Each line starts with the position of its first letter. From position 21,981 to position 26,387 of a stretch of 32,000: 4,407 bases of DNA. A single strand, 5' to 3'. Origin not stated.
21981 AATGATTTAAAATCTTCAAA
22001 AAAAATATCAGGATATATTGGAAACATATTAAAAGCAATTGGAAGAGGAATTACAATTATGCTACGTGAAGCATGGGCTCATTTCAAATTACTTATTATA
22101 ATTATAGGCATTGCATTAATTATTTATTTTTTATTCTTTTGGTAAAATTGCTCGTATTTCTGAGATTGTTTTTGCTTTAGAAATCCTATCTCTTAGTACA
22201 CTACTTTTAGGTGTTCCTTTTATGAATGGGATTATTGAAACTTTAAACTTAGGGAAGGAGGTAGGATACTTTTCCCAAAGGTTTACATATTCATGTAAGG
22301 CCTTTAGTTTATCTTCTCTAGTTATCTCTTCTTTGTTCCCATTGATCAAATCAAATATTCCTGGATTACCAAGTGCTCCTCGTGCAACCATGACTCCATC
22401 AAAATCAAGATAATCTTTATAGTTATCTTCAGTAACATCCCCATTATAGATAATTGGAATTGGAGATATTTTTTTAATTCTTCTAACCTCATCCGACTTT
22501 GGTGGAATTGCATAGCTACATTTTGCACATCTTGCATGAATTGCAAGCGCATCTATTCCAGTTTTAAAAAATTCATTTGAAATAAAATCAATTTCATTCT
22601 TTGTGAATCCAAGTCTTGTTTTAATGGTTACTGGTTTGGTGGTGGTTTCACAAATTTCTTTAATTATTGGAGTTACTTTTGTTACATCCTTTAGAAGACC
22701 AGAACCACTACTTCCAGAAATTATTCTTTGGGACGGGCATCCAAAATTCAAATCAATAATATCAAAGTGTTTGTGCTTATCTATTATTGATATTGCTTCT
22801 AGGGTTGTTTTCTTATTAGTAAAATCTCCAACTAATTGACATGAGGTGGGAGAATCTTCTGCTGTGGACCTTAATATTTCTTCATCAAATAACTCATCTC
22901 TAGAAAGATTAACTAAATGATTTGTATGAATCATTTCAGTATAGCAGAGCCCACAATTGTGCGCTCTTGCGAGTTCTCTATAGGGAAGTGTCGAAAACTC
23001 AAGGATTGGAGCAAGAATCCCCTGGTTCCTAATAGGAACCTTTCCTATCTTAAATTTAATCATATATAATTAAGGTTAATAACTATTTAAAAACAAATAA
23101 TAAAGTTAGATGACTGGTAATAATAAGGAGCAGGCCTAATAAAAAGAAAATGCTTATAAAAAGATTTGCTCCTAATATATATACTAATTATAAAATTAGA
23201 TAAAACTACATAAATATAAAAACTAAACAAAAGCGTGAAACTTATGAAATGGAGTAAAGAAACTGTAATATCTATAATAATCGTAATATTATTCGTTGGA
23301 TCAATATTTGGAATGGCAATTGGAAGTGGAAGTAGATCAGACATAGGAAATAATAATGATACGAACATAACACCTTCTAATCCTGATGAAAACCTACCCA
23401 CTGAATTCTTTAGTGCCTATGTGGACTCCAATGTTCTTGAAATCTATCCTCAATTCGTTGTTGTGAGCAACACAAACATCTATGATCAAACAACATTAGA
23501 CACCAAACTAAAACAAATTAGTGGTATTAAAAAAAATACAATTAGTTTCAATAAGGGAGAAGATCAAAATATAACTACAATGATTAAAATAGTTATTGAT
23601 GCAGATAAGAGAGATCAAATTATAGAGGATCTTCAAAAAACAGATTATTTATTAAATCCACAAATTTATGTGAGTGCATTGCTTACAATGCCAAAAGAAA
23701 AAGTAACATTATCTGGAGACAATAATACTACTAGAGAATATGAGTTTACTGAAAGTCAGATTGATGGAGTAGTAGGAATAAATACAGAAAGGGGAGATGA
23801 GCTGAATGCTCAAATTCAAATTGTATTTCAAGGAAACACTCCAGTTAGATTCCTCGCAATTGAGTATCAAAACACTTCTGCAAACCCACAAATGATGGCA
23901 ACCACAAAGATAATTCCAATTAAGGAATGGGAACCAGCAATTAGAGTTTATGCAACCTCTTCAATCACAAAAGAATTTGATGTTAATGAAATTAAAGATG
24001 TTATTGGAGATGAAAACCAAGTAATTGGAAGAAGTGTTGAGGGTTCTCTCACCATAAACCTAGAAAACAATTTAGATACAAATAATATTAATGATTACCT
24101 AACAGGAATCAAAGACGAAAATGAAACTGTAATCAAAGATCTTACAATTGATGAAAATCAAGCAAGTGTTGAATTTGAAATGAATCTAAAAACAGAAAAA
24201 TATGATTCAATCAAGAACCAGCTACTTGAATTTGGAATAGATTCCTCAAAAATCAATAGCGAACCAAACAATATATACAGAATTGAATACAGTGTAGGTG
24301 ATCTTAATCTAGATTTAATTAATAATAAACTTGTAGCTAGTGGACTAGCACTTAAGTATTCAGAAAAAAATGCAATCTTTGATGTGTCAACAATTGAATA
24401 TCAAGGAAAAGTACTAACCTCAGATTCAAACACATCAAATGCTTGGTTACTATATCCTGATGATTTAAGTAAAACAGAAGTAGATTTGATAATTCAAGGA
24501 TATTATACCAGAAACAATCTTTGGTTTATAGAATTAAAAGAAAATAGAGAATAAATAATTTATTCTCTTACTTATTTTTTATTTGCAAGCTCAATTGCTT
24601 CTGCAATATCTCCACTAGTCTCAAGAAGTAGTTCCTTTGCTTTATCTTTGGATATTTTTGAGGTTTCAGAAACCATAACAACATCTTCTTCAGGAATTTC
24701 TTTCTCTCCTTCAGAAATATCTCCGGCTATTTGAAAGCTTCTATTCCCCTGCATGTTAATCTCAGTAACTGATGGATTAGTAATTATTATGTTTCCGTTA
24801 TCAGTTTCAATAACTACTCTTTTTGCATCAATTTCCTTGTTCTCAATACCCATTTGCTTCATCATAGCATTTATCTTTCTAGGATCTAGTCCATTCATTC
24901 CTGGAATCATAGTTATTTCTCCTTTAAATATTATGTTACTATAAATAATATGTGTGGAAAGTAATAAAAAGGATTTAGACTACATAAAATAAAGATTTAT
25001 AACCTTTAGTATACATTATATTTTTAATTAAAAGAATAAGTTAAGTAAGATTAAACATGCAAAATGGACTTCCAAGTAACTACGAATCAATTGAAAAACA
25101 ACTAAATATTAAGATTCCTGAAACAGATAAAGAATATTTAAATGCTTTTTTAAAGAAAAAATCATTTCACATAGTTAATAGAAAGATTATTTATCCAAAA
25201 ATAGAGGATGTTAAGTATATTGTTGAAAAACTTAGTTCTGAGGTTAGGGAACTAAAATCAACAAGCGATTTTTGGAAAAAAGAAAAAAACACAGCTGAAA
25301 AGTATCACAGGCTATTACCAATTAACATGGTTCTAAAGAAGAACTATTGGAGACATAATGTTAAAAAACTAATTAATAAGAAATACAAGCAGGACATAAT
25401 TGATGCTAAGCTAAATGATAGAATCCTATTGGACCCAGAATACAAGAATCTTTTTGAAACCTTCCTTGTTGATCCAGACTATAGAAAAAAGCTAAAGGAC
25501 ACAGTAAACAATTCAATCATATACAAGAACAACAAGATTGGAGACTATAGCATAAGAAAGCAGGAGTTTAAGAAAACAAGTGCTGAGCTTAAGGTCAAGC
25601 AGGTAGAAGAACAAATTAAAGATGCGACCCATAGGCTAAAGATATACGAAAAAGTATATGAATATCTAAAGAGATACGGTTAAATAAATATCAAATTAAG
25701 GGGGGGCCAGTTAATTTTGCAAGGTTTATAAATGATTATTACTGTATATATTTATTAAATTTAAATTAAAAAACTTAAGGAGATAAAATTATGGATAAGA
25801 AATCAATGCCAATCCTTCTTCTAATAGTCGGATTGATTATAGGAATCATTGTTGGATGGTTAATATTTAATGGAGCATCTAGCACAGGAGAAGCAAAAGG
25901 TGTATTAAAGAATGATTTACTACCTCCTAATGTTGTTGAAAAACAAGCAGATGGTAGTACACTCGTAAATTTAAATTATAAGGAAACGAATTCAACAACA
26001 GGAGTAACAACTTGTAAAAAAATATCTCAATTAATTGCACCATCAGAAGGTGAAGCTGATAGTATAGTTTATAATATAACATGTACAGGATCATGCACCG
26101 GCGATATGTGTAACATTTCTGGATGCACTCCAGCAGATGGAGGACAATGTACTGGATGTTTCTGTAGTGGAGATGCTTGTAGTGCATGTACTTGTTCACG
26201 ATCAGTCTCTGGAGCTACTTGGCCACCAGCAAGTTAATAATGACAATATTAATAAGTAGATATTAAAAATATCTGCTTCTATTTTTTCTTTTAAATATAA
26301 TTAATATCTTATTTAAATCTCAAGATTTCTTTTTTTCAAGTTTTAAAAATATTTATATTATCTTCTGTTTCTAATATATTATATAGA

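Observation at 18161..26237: Dispersed small-protein family: one conserved promoter and leader, unrelated hypervariable Cys-rich cores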

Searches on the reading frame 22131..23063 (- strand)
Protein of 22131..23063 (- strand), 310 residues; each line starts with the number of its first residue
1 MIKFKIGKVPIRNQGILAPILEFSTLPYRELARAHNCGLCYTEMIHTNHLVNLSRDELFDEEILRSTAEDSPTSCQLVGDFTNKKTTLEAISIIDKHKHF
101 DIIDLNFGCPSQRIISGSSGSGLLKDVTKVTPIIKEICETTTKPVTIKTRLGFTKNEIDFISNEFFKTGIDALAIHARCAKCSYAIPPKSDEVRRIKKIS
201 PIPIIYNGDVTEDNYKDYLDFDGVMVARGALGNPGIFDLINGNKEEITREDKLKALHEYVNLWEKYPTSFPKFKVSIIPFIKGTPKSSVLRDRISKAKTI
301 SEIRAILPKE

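Call 15: search_protein_families(library=pfam, proteins=[window:22131-23063:-], max_evalue=0.001)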
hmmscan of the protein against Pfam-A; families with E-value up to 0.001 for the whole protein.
window:22131-23063:- (310 aa): 1 family
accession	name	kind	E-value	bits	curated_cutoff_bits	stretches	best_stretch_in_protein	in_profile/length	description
PF01207.24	Dus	-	4.3e-47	161.2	20.4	1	16-300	1-295/311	Dihydrouridine synthase (Dus)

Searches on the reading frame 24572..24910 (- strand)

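Call 16: search_protein_families(library=pfam, proteins=[window:24572-24910:-], max_evalue=0.001)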
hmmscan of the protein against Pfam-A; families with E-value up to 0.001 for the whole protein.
window:24572-24910:- (112 aa): 2 families
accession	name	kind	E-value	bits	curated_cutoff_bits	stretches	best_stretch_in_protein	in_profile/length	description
PF01849.23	NAC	-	3.8e-12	46.4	21.3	1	10-66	1-55/57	NAC domain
PF19026.7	UBA_HYPK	-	0.00028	20.7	27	1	72-107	3-38/41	HYPK UBA domain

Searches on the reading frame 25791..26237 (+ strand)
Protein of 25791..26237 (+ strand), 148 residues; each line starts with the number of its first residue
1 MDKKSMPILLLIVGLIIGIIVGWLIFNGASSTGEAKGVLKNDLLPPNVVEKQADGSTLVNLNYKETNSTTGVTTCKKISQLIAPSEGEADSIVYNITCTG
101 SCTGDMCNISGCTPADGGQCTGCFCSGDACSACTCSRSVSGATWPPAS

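Call 7: search_protein_families(library=pfam, proteins=[window:25791-26237:+], max_evalue=10)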
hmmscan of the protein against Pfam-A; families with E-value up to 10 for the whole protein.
window:25791-26237:+ (148 aa): 2 families
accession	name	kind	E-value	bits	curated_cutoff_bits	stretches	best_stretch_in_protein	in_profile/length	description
PF19406.5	PKD_5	-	0.012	16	25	1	65-106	34-77/88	PKD-like domain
PF03239.20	FTR1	-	0.14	11.9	25.3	1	4-33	153-182/284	Iron permease FTR1 family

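Call 8: search_protein_families(library=ncbifam, proteins=[window:25791-26237:+], max_evalue=10)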
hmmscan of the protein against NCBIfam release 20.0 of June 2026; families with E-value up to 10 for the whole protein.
window:25791-26237:+ (148 aa): 0 families

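Call 58: predict_structure(alignment_id=A6)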
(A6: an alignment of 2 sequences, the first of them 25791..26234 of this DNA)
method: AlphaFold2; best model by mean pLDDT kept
length: 148 residues; sequences in the alignment: 2
mean_pLDDT: 49.0   pTM: 0.29
mean pLDDT of the five models: 49.0, 47.9, 44.1, 42.8, 40.8
residues with pLDDT >= 90: 0; 70-90: 14; 50-70: 52; < 50: 82
segments of 3 or more residues with pLDDT < 50: 27-45, 67-69, 87-120, 125-130, 135-148
pLDDT, mean of each block of 10 residues (from residue 1): 60 75 50 31 48 63 53 54 52 41 36 40 49 45 34
secondary structure, 60 per line:
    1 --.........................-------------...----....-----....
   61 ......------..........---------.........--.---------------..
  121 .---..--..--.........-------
elements in order: H3-27 E48-51 E57-66 E73-82 E92-100 E119-121 E133-141

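Call 87: search_protein_families(library=phrogs, proteins=[window:25791-26237:+], max_evalue=0.1)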
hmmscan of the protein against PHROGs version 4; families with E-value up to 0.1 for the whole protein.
window:25791-26237:+ (148 aa): 1 family
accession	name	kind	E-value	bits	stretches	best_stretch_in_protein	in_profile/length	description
phrog_24627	-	unknown function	0.068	14.1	0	7-25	4-22/39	-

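Call 88: search_protein_families(library=padloc, proteins=[window:25791-26237:+], max_evalue=0.1)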
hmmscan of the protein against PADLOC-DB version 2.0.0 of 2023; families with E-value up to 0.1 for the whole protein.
window:25791-26237:+ (148 aa): 0 families

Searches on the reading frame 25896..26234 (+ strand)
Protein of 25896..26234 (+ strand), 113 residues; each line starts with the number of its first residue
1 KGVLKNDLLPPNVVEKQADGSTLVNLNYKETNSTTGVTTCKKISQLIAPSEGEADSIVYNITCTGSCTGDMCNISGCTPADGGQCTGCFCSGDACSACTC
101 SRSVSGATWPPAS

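Call 72: search_solved_structures(query=window:25896-26234:+, max_evalue=5)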
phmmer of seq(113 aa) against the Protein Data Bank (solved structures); distinct sequences matched with E-value up to 5: 2.
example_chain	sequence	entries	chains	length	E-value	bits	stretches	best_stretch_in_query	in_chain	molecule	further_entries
2xgg_A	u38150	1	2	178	0.14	15.5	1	5-44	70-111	MICRONEME PROTEIN 2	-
9ezm_A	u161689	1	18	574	1.6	12.2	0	10-52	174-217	Phage tail sheath protein FI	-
